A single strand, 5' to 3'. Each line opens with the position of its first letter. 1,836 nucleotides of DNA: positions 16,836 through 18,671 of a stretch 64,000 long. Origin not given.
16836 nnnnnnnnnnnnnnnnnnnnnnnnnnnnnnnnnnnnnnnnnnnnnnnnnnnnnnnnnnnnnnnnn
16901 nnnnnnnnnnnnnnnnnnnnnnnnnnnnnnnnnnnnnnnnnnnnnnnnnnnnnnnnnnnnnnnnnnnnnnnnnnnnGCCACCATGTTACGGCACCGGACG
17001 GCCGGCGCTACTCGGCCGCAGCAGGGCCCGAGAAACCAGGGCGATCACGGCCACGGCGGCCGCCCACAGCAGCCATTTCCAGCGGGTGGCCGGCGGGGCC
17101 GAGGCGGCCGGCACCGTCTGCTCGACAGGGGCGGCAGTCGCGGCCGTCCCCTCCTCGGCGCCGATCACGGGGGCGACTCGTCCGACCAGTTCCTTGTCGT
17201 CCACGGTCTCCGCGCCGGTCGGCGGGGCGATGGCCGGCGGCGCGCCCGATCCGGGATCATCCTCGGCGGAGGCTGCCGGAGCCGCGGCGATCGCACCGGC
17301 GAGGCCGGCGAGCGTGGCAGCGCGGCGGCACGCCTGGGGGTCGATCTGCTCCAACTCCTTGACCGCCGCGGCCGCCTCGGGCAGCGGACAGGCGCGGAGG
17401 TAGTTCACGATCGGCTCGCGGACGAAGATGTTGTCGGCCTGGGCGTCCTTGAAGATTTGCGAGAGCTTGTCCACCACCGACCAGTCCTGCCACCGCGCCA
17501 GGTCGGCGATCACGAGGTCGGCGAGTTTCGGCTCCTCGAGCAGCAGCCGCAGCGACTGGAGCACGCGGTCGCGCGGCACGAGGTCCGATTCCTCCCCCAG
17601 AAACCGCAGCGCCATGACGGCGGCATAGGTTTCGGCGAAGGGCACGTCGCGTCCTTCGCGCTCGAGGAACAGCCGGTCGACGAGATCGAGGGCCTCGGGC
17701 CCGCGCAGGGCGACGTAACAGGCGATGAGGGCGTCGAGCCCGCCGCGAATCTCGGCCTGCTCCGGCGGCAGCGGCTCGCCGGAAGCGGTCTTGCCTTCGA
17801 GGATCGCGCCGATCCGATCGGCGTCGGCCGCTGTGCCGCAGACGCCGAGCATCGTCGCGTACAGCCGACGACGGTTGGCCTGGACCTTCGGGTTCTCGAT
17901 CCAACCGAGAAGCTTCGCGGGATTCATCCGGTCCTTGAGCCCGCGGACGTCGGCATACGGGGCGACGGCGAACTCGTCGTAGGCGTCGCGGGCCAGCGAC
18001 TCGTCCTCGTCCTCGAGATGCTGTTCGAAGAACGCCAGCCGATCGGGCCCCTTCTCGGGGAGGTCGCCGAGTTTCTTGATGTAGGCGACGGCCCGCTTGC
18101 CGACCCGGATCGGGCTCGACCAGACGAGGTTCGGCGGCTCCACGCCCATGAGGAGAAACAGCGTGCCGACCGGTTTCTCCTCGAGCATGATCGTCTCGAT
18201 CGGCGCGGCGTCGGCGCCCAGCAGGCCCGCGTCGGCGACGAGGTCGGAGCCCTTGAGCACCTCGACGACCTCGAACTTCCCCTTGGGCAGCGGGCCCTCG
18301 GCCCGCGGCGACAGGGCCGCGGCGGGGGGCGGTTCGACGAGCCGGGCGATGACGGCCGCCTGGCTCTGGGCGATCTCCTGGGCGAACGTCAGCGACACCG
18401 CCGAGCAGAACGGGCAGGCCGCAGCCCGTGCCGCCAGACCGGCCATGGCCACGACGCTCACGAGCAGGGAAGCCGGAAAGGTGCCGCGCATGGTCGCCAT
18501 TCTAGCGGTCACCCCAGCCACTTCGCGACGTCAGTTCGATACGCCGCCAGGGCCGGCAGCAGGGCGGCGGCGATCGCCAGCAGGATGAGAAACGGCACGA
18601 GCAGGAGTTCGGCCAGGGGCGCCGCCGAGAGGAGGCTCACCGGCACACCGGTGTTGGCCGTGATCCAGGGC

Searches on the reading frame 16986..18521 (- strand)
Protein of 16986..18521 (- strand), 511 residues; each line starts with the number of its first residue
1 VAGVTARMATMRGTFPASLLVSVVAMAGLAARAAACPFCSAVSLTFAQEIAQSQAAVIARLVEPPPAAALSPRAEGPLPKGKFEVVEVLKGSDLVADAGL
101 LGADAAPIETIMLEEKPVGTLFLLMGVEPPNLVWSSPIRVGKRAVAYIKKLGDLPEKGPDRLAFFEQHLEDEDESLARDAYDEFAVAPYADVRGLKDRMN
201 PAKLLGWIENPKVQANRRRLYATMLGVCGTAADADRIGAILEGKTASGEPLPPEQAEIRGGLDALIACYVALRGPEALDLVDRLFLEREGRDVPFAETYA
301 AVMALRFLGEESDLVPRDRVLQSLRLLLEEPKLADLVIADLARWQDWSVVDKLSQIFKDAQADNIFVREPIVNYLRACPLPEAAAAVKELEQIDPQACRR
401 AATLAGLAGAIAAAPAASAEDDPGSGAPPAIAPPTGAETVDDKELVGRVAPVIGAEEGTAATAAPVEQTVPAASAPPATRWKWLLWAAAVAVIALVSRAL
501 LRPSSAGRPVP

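Call 4: search_protein_families(library=ncbifam, proteins=[window:16986-18521:-], max_evalue=0.1)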
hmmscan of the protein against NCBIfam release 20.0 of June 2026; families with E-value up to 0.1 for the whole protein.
window:16986-18521:- (511 aa): 0 families

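Call 5: search_protein_families(library=pfam, proteins=[window:16986-18521:-], max_evalue=0.01)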
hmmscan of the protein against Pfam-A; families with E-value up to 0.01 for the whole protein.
window:16986-18521:- (511 aa): 1 family
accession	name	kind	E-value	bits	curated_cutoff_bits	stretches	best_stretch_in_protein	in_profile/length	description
PF13646.12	HEAT_2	-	0.00037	21.2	27.7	0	329-405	12-85/88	HEAT repeats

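Call 7: find_homologous_proteins(query=window:16986-18500:-, max_evalue=0.001)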
Query window:16986-18500:- (504 aa): 1959 proteins with E <= 0.001 among 8000 candidates; the best 120 are listed.
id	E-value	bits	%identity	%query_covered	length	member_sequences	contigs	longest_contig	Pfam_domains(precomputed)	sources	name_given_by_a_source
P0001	0.0e+0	1069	99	100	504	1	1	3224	-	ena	-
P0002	0.0e+0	1068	99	100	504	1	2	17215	-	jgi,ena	jgi:hypothetical protein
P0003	0.0e+0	1068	99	100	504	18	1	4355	-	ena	-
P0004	0.0e+0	1030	96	100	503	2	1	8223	-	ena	-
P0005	6.7e-295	997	93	100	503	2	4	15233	-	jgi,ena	jgi:hypothetical protein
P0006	1.2e-294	996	99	93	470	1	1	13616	-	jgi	jgi:hypothetical protein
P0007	3.9e-293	991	92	100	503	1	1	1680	-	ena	-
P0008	2.7e-271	919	85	100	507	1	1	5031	-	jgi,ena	jgi:hypothetical protein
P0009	1.2e-270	917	87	98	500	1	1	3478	-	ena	-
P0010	1.2e-266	903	86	99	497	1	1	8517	-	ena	-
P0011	2.6e-266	902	84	96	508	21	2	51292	-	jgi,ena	-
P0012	1.6e-264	896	84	99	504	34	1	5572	-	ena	-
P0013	4.3e-264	895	84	99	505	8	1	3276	-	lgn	-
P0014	8.2e-264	894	84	99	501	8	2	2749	-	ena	-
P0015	4.5e-259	878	83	99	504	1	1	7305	-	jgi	jgi:hypothetical protein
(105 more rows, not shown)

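Call 13: search_solved_structures(query=A1, max_evalue=1)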
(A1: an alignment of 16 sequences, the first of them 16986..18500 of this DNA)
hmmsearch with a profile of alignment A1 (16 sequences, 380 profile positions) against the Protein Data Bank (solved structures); distinct sequences matched with E-value up to 1: 11.
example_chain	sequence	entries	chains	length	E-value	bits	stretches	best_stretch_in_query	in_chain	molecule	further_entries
9h5f_A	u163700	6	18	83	0.023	16.9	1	87-149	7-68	Isoform M1 of Microphthalmia-associated transcription factor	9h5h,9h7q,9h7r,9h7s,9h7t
4ath_A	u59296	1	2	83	0.03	16.5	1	87-149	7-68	MICROPHTHALMIA-ASSOCIATED TRANSCRIPTION FACTOR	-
4o9l_A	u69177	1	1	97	0.032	16.4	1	312-360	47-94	mitochondrial antiviral signaling protein (MAVS)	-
4ati_A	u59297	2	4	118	0.051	15.8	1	86-149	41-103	MICROPHTHALMIA-ASSOCIATED TRANSCRIPTION FACTOR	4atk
6g1l_A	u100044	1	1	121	0.051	15.8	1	87-149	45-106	Microphthalmia-associated transcription factor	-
7d8r_A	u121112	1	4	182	0.078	15.2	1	87-150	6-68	Microphthalmia-associated transcription factor,Methionyl-tRNA synthetase beta subunit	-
4o9f_A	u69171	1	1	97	0.11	14.7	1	312-360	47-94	mitochondrial antiviral signaling protein (MAVS)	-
7eod_A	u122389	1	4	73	0.18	13.9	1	87-149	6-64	Isoform M1 of Microphthalmia-associated transcription factor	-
7d8s_A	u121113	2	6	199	0.59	12.3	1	87-147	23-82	Microphthalmia-associated transcription factor,Methionyl-tRNA synthetase beta subunit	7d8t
4cbj_A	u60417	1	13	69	0.67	12.1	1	235-294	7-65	ATP SYNTHASE SUBUNIT C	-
6fx5_A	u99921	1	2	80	0.96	11.6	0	87-149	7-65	Microphthalmia-associated transcription factor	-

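Call 14: find_related_loci(query=A1, collection=genome_contigs, flank=10000)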
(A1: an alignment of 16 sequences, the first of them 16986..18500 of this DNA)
Query A1 (504 aa) in genome_contigs; peptide patterns used: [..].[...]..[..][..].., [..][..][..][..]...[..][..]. (x = any residue, [..] = any of these).
599 stretches matched a pattern (row limit reached: there are more); 442 encode a relative of the query (tblastn E <= 1e-3); the best 80 are kept; 80 distinct loci.
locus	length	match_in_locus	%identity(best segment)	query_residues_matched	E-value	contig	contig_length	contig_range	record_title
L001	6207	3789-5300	82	4-504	0e+0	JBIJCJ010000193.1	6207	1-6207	MAG: Pirellulales bacterium isolate ME2006-08-18D11_3300042945_group2_bin248 Rohwer_bin1692_scaffold_21267_c1, whole gen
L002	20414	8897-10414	83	2-503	0e+0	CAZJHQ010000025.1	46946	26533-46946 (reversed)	MAG TPA_asm: uncultured Candidatus Kuenenia sp. isolate binchicken_co393_75 genome assembly, contig: NODE_359_length_469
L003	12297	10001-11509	81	4-502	0e+0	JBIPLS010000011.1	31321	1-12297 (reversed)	MAG: Pirellulales bacterium isolate ME2013-08-30_3300042905_group4_bin3 Rohwer_bin1712_scaffold_854_c1, whole genome sho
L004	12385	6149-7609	80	11-504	0e+0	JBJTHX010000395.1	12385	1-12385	MAG: Planctomycetia bacterium isolate samp_4313_semibin_17 samp_4313_1609971, whole genome shotgun sequence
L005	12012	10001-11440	71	10-500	0e+0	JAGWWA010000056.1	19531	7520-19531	MAG: Planctomycetota bacterium isolate REEB432 contig-150_5066, whole genome shotgun sequence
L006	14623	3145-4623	79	10-503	0e+0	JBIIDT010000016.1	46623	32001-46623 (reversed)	MAG: Pirellulales bacterium isolate ME2000-08-17pf_3300042335_group1_bin31 Rohwer_bin1686_scaffold_301_c1, whole genome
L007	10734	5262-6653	75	28-497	0e+0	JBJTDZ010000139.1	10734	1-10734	MAG: Pirellulales bacterium isolate samp_4323_metadecoder_402 samp_4323_1058763, whole genome shotgun sequence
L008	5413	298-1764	71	16-500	0e+0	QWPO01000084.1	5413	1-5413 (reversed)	MAG: Planctomycetota bacterium isolate ZE-3NOV15-plancto6 ZE-3NOV15-C26956, whole genome shotgun sequence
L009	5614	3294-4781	72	1-500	0e+0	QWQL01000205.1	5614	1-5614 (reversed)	MAG: Planctomycetota bacterium isolate ZH-3NOV15-plancto7 ZH-3NOV15-C32671, whole genome shotgun sequence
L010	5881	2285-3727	73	14-497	0e+0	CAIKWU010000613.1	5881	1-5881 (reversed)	MAG: uncultured Planctomycetaceae bacterium isolate Loclat_bin-01959 genome assembly, contig: bin-01959:613/652, whole g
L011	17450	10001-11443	71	22-500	0e+0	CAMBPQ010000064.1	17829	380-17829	MAG: Planctomicrobium piriforme isolate AH-03may19-215 genome assembly, contig: AH-03may19-C5666, whole genome shotgun s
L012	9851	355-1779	73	29-500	0e+0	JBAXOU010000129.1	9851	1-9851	MAG: Planctomycetota bacterium isolate ELA513 MAG513_129, whole genome shotgun sequence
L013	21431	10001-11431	72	26-500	0e+0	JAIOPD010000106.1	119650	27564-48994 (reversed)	MAG: Planctomycetia bacterium isolate LakeFargette_0920_ALND_MAG_67_38 LacPavin_0920_ALND_scaffold_388276, whole genome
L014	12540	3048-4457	72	29-501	0e+0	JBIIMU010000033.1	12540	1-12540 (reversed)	MAG: Pirellulales bacterium isolate ME2002-08-01_3300044695_group1_bin112 Rohwer_bin1688_scaffold_4621_c1, whole genome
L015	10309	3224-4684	72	10-500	0e+0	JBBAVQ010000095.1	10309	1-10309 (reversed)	MAG: Pirellulales bacterium isolate EUL_327 ctg95-EUL_327, whole genome shotgun sequence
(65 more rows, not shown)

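Call 19: predict_structure(alignment_id=A1)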
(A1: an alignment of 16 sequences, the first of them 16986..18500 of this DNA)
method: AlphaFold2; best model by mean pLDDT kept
length: 504 residues; sequences in the alignment: 16
mean_pLDDT: 78.6   pTM: 0.69
mean pLDDT of the five models: 78.6, 78.0, 76.7, 76.0, 75.3
residues with pLDDT >= 90: 234; 70-90: 132; 50-70: 48; < 50: 90
segments of 3 or more residues with pLDDT < 50: 1-5, 21-27, 408-472, 496-504
pLDDT, mean of each block of 10 residues (from residue 1): 49 62 47 70 88 85 55 82 90 87 71 83 67 87 89 94 91 91 93 96 93 96 97 94 92 95 97 93 88 95 92 95 89 95 96 88 95 97 96 89 68 38 33 41 34 34 38 73 86 56 40
secondary structure, 60 per line:
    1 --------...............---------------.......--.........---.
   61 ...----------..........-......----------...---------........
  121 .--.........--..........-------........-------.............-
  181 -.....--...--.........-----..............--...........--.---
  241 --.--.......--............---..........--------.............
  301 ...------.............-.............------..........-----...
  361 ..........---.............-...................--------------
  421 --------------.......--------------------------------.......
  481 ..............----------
elements in order: H9-23 H39-45 E48-56 H60-63 E74-83 H85-90 E101-103 E113-121 E124-132 H135-144 H152-159 H167-179 H182-186 H194-202 H208-221 H224-234 H246-252 H255-266 H270-279 H288-303 H310-322 H324-336 H343-352 H358-370 H374-386 H388-406 H435-441 H474-494

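Call 20: search_protein_representatives(alignment_id=A1)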
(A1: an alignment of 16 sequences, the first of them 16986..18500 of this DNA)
Query: 16 sequences, 380 profile positions. Proteins with E-value up to 0.001 (for the whole library): 2662; up to 1e-10: 1954; up to 1e-30: 1020. The best 150 are listed.
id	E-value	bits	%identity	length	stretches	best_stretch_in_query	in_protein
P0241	8.2e-139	479.2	-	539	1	4-377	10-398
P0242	2.6e-130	451.2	-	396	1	5-379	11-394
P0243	6.5e-115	400.6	-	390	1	13-377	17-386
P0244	1.1e-113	396.5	-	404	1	86-355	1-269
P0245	1.4e-110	386.3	-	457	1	8-306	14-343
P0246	3.6e-108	378.4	-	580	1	9-373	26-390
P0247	1.1e-106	373.5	-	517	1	8-372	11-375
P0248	9.9e-106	370.4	-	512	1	9-373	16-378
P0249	7.1e-105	367.5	-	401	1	9-378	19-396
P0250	5.6e-104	364.6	-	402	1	14-378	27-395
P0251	4.1e-103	361.7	-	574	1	14-373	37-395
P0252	8.3e-103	360.7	-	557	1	9-373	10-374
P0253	1.7e-102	359.7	-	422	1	5-373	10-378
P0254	1.8e-102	359.6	-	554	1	9-373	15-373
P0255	2.5e-102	359.2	-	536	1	4-374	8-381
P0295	6.8e-91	321.5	-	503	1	9-372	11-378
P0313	5.9e-88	311.9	-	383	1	9-374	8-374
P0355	1.1e-82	294.5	-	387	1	1-375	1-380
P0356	1.2e-82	294.4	-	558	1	12-374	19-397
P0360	2.0e-82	293.7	-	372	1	8-373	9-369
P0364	4.6e-82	292.5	-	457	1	11-377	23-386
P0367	7.6e-82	291.7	-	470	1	9-375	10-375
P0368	1.3e-81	291.0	-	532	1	16-372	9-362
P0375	2.8e-81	289.9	-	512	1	13-372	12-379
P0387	3.1e-80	286.4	-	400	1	7-371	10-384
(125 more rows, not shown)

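Call 34: find_homologous_proteins(query=A2, max_evalue=0.001)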
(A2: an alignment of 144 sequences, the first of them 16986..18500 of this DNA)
Query A2 (144 sequences) (504 aa, profile of the alignment): 1930 proteins with E <= 0.001 among 8000 candidates; the best 120 are listed.
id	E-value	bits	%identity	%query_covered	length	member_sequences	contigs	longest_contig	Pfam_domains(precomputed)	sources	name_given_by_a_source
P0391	4.7e-197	674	50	73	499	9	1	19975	-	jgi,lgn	-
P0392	3.1e-195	668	49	77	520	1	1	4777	-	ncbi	-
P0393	3.8e-195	668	48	82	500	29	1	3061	-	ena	-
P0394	5.5e-195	667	51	77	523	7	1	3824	PF13646.13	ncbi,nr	ncbi:MAG: hypothetical protein KDA47_00950 [Planctomycetales bacterium]|nr:hypothetical protein [Pla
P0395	1.2e-194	666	47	92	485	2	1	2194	-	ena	-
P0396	2.1e-194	665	47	83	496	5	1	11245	-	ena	-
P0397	3.0e-193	662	43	94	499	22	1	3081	-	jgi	jgi:hypothetical protein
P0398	3.1e-193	661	46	86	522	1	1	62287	-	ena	-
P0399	3.3e-193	661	47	77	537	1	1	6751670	PF13646.13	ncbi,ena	-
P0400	9.2e-193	660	47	81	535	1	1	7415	PF13646.13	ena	-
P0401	1.7e-192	659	42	99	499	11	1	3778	-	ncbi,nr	ncbi:MAG: hypothetical protein OSB47_09565 [Pirellulaceae bacterium]|nr:hypothetical protein [Pirell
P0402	2.8e-192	658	48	77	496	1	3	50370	-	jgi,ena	-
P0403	4.4e-192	658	47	83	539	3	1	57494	PF13646.13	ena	-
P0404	7.5e-192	657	47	79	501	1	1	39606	-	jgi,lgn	jgi:hypothetical protein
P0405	1.0e-191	656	49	76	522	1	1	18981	PF13646.13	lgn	-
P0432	3.7e-189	648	41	88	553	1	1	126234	PF13646.13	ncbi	-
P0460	2.3e-188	645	43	85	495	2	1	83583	-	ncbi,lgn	-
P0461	2.4e-188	645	47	75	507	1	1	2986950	PF13646.13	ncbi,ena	-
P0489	6.7e-187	641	47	76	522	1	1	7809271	-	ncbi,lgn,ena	-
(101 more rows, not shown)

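Call 35: find_encoding_contigs(protein=P0489, flank=10000, max_places=2)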
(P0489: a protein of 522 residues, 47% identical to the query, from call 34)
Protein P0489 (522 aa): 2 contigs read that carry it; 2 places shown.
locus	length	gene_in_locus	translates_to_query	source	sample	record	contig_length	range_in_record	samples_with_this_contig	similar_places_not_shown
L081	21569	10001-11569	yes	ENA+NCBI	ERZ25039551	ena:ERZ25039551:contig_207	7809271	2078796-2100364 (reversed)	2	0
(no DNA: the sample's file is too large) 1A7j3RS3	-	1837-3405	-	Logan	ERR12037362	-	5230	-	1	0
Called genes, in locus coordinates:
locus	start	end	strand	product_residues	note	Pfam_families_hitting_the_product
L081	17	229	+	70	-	-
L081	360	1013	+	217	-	-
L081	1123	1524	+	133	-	PF00072:Response_reg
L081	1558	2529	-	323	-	-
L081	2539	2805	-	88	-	PF00364:Biotin_lipoyl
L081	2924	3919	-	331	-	PF16881:LIAS_N (weak), PF04055:Radical_SAM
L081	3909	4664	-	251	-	PF21948:LplA-B_cat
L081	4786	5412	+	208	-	PF01668:SmpB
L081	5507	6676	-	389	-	PF01609:DDE_Tnp_1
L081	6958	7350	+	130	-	PF01042:Ribonuc_L-PSP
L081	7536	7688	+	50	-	-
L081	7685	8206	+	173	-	PF00005:ABC_tran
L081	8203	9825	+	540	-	PF12704:MacB_PCD, PF02687:FtsX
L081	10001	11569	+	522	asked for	-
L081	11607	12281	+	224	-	PF13828:DUF4190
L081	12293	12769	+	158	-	PF11736:DUF3299 (weak)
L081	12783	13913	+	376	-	-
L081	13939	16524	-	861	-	-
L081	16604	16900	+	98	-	-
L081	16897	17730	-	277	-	-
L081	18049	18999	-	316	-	PF00389:2-Hacid_dh, PF02826:2-Hacid_dh_C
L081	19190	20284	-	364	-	PF07607:DUF1570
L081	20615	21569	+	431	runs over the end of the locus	-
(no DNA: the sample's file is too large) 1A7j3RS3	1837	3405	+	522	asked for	-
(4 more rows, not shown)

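Call 36: find_encoding_contigs(protein=P0399, flank=10000, max_places=2)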
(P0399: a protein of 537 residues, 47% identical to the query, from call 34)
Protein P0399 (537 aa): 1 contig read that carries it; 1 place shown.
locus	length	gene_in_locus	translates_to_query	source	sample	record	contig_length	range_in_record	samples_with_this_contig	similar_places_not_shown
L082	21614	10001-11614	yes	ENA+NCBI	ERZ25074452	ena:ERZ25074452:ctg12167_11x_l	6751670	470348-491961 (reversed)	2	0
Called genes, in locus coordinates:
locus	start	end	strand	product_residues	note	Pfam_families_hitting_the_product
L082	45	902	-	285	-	-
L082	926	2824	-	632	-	PF13414:TPR_11, PF14559:TPR_19 (weak), PF13414:TPR_11 (weak), PF13432:TPR_16 (weak), PF14559:TPR_19 (weak), PF13414:TPR_11 (weak), PF13432:TPR_16, PF00515:TPR_1 (weak), +12 more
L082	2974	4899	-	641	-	-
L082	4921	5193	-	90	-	PF00364:Biotin_lipoyl, PF25997:BSH_YhbJ (weak)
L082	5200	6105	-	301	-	PF16881:LIAS_N (weak), PF04055:Radical_SAM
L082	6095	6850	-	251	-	PF21948:LplA-B_cat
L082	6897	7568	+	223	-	PF01668:SmpB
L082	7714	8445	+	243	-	PF00005:ABC_tran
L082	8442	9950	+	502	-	PF12704:MacB_PCD, PF02687:FtsX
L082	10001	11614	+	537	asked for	PF13646:HEAT_2 (faint)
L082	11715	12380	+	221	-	PF13828:DUF4190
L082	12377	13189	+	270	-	-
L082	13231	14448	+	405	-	-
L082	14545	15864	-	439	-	PF05150:Legionella_OMP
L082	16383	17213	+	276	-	PF04468:PSP1, PF28472:PSP1_3rd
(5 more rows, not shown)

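Call 39: find_encoding_contigs(protein=P0461, flank=10000, max_places=1)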
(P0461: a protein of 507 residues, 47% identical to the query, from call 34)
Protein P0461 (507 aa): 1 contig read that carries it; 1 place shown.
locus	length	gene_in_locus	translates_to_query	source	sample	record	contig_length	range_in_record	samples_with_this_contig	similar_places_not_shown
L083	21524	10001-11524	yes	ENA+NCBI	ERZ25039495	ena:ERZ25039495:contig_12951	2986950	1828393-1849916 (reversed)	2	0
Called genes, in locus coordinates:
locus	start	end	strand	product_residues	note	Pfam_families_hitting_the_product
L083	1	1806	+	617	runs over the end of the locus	PF13565:HTH_32 (faint)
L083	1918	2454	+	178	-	-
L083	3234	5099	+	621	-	PF13385:Laminin_G_3, PF16656:Pur_ac_phosph_N (faint), PF00149:Metallophos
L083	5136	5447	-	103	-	-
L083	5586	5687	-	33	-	-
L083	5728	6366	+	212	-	-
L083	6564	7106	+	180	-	PF01668:SmpB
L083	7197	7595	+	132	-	PF01042:Ribonuc_L-PSP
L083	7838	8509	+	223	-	PF00005:ABC_tran, PF13304:AAA_21 (faint)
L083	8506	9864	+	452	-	PF12704:MacB_PCD, PF02687:FtsX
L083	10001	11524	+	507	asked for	PF13646:HEAT_2 (faint)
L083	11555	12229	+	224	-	PF13828:DUF4190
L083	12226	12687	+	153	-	PF11736:DUF3299 (weak)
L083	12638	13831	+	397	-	-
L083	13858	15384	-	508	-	-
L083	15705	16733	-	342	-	PF00389:2-Hacid_dh, PF02826:2-Hacid_dh_C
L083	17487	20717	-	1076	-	PF00873:ACR_tran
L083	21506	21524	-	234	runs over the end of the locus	PF12973:Cupin_7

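Call 40: list_cluster_members(proteins=[P0387, P0313, P0356, P0364, P0375, P0368, P0367, P0295, P0355, P0360])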
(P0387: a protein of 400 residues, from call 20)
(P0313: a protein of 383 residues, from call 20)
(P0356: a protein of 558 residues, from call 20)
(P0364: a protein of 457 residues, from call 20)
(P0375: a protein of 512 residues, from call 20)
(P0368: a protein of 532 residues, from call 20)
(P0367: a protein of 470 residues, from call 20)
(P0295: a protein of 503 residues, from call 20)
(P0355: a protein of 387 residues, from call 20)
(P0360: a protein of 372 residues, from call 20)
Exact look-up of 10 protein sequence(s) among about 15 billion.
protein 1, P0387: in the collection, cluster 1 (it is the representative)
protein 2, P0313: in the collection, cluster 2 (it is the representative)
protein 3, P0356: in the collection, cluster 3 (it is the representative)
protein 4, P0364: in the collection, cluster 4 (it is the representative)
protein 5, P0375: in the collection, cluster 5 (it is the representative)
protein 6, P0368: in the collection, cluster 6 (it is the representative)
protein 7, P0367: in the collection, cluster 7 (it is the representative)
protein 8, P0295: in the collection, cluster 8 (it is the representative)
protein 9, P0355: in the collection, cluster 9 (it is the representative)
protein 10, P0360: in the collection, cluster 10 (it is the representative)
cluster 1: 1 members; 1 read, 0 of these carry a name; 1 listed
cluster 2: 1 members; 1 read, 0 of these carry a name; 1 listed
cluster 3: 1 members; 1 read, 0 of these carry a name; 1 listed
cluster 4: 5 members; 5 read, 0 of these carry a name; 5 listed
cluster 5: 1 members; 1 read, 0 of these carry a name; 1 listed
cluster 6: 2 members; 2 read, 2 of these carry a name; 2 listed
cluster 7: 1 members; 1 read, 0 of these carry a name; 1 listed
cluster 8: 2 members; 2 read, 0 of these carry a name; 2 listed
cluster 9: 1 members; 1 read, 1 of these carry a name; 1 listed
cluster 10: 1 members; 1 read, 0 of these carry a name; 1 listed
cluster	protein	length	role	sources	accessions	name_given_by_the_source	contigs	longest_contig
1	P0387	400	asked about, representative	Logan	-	-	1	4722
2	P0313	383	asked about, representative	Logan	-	-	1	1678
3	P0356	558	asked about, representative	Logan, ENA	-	-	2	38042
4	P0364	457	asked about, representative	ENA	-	-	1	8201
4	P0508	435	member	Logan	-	-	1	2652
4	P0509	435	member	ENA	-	-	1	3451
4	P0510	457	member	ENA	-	-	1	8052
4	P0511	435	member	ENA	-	-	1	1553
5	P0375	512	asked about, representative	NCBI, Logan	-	-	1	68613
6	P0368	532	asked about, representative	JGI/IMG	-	hypothetical protein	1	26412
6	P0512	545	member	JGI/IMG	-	hypothetical protein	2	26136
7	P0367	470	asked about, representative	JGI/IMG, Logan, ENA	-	-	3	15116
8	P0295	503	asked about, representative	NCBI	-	-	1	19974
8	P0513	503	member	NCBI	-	-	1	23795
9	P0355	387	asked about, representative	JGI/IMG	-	hypothetical protein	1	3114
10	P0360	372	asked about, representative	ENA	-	-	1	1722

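Call 41: find_encoding_contigs(protein=P0375, flank=10000, max_places=1)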
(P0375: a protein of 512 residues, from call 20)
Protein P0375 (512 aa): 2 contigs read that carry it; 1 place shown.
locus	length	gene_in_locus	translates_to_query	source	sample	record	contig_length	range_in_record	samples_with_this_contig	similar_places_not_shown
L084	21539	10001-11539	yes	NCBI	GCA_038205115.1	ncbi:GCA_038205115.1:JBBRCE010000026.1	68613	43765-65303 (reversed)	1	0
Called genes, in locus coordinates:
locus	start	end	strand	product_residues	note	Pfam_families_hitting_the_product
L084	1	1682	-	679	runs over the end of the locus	PF00512:HisKA, PF13581:HATPase_c_2 (weak), PF02518:HATPase_c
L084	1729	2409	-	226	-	PF00072:Response_reg, PF00486:Trans_reg_C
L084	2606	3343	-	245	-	-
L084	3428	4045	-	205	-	PF00263:Secretin (faint)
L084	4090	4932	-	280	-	-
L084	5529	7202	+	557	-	PF02463:SMC_N (faint), PF00005:ABC_tran, PF01926:MMR_HSR1 (faint), PF13304:AAA_21 (faint), PF13555:AAA_29 (faint), PF12848:ABC_tran_Xtn, PF00005:ABC_tran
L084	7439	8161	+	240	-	PF00005:ABC_tran, PF13304:AAA_21 (faint)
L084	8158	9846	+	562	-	PF12704:MacB_PCD, PF02687:FtsX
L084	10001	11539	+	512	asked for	-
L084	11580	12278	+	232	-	-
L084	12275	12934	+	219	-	PF11736:DUF3299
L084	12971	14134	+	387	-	-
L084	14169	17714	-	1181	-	PF07721:TPR_4 (faint), PF13432:TPR_16 (weak), PF13424:TPR_12 (weak), PF14559:TPR_19 (weak), PF00515:TPR_1 (weak), PF07719:TPR_2 (weak), PF13181:TPR_8 (weak), PF13414:TPR_11, +11 more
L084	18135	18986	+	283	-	PF01634:HisG, PF08029:HisG_C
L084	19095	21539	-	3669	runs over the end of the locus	PF07676:PD40 (faint), PF26549:Tricorn_N (faint), PF07705:CARDB (faint), PF17210:SdrD_B (weak), PF25023:TEN_YD-shell, PF05593:RHS_repeat, PF25023:TEN_YD-shell (weak), PF24595:DUF7619, +1 more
